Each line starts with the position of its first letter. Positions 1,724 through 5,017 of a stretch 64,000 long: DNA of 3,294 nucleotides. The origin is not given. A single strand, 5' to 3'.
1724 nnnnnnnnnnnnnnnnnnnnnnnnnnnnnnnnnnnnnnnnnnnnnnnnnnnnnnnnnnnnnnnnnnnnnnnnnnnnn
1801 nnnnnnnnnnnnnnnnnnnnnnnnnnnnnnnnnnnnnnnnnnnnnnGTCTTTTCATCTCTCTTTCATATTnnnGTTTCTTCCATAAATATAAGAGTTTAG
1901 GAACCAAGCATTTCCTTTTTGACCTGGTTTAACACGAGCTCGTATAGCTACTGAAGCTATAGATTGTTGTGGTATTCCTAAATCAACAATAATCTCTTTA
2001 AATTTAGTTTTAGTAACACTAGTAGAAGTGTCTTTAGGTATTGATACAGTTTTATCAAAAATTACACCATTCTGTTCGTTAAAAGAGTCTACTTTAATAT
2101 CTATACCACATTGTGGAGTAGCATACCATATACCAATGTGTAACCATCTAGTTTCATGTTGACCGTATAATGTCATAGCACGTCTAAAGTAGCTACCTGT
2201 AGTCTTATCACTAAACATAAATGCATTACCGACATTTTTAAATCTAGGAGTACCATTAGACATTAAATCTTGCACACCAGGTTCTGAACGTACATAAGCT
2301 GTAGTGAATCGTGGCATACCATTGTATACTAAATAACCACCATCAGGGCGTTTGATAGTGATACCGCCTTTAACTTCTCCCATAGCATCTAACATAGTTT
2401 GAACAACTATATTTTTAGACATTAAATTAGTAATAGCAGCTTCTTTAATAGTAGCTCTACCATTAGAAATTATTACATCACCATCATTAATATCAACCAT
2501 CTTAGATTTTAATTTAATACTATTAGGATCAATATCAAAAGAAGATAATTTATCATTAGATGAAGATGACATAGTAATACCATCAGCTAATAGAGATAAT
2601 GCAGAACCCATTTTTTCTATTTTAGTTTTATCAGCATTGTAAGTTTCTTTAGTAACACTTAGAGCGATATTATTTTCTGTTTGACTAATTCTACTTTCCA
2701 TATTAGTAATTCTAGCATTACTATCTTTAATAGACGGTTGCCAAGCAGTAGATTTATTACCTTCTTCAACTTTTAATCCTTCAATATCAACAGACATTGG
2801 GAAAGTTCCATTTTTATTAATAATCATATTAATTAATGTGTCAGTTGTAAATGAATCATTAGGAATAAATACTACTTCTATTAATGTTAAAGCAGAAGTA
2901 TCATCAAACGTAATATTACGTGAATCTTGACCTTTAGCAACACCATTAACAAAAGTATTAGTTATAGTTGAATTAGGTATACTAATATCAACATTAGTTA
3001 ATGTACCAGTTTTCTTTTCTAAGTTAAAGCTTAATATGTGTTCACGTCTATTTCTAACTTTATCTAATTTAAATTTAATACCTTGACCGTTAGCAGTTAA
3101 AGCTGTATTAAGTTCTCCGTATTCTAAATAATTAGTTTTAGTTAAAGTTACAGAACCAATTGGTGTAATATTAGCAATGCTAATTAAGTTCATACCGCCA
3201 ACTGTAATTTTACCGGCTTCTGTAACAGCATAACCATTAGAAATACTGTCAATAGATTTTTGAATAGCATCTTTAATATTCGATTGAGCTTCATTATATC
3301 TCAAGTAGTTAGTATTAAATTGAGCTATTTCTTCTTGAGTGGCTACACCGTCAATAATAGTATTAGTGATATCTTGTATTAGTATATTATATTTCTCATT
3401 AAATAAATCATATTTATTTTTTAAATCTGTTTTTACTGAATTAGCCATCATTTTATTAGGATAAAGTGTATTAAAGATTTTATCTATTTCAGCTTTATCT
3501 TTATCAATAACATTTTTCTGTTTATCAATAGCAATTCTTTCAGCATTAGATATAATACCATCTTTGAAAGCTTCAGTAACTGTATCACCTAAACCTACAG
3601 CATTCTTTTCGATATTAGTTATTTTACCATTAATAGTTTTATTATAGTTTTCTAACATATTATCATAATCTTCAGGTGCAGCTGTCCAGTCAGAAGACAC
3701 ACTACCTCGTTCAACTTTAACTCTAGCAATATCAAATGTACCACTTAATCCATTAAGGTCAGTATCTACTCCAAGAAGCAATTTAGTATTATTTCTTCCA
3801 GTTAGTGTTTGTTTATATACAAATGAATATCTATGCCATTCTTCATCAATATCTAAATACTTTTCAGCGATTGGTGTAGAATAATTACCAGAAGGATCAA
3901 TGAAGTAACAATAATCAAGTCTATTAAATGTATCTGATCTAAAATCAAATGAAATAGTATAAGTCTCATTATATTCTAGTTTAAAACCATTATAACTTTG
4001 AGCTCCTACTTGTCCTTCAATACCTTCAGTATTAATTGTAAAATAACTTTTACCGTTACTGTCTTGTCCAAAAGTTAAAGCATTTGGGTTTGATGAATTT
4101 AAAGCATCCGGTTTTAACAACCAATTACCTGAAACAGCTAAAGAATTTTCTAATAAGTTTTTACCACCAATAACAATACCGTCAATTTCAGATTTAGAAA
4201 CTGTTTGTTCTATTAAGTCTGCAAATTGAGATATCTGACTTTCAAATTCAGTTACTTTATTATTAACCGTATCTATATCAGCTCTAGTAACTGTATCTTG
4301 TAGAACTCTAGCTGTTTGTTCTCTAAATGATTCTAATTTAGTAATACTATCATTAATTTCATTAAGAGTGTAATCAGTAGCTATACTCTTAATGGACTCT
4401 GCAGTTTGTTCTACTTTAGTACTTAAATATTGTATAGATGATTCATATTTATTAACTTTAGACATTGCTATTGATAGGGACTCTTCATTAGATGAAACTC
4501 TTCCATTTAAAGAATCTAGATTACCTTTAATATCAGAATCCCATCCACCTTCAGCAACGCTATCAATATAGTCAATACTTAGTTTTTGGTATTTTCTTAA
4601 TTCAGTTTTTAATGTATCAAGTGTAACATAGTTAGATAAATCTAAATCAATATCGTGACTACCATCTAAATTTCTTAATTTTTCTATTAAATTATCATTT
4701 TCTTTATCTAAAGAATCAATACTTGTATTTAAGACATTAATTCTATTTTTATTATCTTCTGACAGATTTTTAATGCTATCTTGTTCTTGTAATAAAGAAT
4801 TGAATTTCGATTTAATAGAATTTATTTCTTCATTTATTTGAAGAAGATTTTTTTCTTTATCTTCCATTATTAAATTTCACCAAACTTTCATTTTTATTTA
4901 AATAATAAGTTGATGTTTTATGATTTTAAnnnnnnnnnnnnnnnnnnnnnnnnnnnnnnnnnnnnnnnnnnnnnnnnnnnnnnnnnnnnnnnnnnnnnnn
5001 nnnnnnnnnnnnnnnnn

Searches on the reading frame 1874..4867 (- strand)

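Call 22: search_protein_families(library=phrogs, proteins=[window:1874-4867:-], max_evalue=0.001)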
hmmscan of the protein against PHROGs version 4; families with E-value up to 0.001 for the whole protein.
window:1874-4867:- (998 aa): 9 families
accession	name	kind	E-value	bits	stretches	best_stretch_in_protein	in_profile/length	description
phrog_21973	-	tail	7.3e-23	80.1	3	414-547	355-488/3605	tail protein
phrog_27577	-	tail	1.6e-16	60.1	1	369-545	856-1029/1795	tail protein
phrog_1330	-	tail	8.5e-16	58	1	16-819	451-1022/1361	tail protein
phrog_5499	-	moron, auxiliary metabolic gene and host takeover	5.9e-15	53.1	1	84-410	4822-5110/5292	host range and adsorption protein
phrog_16381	-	unknown function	1.4e-14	53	2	430-553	1424-1547/2681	-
phrog_9757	-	unknown function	1.4e-12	46.8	1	111-494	1198-1540/2141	-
phrog_1786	-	head and packaging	6e-11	41.9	1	698-818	723-848/1246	minor head protein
phrog_16267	-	unknown function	1.6e-10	39.6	1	122-825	994-1635/2299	-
phrog_28427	-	unknown function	1.2e-05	25.4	1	344-412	8-76/415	-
